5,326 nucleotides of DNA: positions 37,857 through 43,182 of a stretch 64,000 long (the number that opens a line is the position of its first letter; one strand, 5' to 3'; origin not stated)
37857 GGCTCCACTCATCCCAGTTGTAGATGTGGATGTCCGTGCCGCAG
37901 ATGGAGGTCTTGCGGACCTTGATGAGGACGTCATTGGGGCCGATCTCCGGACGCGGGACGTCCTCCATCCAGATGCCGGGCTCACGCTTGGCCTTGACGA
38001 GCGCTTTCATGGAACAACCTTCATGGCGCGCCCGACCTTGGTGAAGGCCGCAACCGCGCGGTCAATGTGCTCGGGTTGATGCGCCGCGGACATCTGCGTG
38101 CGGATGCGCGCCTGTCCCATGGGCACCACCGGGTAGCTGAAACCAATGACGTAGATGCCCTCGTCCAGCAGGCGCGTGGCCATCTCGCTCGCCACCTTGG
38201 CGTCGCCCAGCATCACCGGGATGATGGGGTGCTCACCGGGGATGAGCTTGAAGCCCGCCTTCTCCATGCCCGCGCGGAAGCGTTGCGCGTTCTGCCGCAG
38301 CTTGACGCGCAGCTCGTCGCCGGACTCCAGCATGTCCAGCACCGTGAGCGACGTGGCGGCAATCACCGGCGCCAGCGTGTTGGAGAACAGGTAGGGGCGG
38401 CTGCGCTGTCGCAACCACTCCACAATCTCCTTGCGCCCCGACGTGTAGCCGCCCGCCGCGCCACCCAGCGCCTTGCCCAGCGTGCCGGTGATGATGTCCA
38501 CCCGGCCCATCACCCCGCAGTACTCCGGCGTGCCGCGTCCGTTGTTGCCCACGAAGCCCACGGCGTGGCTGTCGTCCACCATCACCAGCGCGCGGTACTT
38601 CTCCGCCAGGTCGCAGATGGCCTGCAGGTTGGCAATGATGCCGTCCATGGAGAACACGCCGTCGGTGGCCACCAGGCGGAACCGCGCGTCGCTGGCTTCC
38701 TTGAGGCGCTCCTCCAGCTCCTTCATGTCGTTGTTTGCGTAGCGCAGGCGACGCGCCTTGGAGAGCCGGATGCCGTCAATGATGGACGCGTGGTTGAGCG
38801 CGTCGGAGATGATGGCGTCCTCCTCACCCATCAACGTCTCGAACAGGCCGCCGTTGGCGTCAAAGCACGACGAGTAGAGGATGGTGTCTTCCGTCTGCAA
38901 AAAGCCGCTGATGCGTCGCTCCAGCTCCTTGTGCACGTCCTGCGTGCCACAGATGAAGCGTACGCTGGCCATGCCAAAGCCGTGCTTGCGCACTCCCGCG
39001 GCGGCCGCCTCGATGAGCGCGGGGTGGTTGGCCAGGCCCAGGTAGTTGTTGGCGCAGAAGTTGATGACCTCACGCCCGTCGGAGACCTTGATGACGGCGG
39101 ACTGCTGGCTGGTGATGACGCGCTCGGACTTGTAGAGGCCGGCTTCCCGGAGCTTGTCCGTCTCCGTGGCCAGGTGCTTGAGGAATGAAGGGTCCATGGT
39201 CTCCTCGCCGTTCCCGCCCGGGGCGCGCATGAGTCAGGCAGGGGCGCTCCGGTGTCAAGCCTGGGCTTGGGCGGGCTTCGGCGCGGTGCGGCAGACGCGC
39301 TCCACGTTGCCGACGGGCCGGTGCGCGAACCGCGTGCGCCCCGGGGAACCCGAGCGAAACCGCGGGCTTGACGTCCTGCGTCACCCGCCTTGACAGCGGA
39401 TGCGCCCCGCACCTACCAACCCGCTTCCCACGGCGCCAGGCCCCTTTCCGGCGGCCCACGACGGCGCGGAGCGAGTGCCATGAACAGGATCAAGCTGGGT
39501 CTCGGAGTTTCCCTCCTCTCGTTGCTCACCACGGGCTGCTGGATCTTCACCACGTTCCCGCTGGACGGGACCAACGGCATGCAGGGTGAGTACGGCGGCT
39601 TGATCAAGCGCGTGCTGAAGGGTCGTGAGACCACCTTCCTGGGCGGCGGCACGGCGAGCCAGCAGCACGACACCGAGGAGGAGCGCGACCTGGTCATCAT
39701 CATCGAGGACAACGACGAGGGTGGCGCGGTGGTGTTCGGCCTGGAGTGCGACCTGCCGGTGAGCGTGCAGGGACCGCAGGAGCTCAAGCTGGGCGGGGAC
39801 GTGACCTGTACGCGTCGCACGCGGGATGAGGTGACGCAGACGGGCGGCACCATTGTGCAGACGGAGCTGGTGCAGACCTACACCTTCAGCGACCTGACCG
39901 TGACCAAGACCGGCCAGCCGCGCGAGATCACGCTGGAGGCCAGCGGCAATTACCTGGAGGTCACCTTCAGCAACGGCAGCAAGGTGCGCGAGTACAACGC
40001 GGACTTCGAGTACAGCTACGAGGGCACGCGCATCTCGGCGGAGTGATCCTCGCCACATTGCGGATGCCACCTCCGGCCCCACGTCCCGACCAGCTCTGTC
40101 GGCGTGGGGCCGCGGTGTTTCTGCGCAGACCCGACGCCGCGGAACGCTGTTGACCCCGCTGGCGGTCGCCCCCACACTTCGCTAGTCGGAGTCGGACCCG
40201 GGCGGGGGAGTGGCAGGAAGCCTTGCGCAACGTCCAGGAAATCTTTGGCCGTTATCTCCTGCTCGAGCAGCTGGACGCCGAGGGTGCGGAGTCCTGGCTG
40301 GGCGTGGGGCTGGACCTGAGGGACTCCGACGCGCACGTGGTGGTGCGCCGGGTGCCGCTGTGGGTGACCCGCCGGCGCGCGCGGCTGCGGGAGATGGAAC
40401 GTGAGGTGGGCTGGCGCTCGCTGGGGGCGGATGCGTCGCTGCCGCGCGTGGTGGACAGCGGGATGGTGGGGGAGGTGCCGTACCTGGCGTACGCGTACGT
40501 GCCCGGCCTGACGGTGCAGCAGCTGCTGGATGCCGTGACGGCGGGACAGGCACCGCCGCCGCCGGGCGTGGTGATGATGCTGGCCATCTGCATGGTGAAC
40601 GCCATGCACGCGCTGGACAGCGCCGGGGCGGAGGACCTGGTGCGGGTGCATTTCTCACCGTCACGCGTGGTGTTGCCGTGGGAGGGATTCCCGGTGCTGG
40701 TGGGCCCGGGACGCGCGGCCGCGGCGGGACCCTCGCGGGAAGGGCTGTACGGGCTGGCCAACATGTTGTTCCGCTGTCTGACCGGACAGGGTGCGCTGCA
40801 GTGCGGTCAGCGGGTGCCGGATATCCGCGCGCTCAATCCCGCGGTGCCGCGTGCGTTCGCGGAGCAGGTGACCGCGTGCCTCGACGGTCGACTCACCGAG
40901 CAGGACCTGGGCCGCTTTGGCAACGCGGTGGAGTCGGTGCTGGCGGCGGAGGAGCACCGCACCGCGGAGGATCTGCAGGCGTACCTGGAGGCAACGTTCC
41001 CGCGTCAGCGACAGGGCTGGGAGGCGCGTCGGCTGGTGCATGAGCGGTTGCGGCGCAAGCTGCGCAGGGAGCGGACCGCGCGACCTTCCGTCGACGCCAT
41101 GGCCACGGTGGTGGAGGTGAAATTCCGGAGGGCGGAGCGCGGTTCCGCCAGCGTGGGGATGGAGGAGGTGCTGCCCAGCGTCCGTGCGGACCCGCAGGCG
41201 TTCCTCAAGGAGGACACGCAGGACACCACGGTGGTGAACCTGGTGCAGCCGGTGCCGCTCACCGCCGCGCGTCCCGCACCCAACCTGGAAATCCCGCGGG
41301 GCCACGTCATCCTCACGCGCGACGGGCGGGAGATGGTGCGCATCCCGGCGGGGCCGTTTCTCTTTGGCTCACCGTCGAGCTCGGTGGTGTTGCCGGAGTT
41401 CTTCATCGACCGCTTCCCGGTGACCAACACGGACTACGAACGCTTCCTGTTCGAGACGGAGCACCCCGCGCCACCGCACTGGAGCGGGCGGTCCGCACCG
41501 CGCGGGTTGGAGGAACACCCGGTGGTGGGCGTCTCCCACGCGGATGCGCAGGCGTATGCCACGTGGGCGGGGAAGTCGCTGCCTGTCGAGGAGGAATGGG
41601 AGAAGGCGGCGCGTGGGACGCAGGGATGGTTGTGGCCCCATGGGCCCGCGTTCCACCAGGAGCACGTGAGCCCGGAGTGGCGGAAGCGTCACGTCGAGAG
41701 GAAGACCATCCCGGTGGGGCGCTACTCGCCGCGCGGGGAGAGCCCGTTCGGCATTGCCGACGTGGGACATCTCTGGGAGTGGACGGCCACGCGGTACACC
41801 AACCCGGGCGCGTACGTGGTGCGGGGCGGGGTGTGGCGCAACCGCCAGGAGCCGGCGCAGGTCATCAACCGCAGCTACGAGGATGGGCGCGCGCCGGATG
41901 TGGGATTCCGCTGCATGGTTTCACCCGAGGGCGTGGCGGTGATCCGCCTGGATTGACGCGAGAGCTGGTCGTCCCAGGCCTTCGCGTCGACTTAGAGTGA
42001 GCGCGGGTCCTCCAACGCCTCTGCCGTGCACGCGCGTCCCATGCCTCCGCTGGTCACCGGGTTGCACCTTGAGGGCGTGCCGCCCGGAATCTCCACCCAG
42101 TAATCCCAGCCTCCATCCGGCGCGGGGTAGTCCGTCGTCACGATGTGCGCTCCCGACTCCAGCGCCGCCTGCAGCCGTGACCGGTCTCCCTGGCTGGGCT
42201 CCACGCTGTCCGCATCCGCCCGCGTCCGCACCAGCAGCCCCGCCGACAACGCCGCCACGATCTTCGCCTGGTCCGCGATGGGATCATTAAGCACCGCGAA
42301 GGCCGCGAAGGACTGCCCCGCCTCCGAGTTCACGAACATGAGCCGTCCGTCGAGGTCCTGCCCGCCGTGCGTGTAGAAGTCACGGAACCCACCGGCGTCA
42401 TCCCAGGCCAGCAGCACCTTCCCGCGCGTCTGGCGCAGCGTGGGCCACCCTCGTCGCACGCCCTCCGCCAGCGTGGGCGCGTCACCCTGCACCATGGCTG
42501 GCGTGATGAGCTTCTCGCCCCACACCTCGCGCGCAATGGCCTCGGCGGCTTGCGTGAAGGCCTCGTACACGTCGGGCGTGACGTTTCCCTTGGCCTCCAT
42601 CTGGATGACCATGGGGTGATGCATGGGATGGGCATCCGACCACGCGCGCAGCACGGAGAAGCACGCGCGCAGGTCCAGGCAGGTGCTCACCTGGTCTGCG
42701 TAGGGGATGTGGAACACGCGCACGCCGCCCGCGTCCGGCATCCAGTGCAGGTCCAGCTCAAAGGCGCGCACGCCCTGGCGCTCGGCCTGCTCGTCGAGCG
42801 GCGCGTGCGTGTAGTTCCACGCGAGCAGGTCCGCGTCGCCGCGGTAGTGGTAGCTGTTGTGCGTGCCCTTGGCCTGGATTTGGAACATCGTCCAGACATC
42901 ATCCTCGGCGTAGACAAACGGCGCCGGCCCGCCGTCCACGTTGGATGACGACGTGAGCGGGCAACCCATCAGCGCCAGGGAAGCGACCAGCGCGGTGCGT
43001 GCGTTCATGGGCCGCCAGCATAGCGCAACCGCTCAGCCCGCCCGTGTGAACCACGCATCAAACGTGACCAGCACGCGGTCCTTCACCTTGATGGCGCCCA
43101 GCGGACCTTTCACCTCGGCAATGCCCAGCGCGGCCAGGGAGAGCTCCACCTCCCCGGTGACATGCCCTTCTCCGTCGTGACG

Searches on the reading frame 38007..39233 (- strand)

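Call 13: search_protein_families(library=pfam, proteins=[window:38007-39233:-], max_evalue=0.001)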
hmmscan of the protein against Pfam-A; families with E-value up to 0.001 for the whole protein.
window:38007-39233:- (408 aa): 2 families
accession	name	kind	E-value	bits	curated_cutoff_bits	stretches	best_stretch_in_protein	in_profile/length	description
PF00155.27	Aminotran_1_2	-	1.1e-70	239.1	19.7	1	55-397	2-361/361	Aminotransferase class I and II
PF00266.25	Aminotran_5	-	0.00015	21.3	21.5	1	124-226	71-181/371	Aminotransferase class-V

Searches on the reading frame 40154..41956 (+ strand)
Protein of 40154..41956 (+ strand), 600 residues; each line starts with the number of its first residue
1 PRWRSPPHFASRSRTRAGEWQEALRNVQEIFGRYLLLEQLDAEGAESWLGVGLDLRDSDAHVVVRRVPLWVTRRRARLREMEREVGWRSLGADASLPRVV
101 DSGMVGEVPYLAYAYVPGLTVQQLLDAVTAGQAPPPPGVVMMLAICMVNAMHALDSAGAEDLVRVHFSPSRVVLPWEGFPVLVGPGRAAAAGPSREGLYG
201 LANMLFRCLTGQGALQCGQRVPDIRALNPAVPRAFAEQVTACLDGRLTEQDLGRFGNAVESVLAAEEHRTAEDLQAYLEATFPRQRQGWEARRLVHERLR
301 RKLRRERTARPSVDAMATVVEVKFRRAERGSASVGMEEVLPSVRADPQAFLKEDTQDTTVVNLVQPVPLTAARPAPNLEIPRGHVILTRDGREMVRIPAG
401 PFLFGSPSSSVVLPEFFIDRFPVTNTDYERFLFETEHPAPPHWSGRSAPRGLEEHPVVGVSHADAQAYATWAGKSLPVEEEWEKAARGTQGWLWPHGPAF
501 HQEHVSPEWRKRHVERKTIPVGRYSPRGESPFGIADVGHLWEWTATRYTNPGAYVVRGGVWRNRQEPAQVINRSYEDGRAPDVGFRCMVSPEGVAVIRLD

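Call 13: search_protein_families(library=pfam, proteins=[window:40154-41956:+], max_evalue=0.001)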
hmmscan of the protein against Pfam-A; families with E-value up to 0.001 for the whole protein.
window:40154-41956:+ (600 aa): 1 family
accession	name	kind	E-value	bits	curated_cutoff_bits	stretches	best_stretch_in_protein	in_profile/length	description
PF03781.23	FGE-sulfatase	-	1.6e-35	123.4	23.3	1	392-588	3-254/255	Sulfatase-modifying factor enzyme 1-like domain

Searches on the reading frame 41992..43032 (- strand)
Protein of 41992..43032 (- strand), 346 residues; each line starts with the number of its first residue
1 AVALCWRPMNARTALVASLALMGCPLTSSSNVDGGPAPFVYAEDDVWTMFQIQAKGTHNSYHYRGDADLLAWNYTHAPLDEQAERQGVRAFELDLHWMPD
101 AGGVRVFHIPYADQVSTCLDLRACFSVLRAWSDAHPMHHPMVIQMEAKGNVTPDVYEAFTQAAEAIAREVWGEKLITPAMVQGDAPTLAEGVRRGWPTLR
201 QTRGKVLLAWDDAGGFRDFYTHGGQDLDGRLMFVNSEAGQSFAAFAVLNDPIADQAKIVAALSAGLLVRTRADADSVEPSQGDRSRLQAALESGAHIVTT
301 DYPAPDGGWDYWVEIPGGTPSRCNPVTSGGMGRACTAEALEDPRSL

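Call 13: search_protein_families(library=pfam, proteins=[window:41992-43032:-], max_evalue=0.001)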
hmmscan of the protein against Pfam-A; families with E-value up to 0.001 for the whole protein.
window:41992-43032:- (346 aa): 1 family
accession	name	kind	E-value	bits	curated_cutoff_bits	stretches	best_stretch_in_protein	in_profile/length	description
PF16670.11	PI-PLC-C1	-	3.9e-67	227.1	29.9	2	102-325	94-329/329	Phosphoinositide phospholipase C, Ca2+-dependent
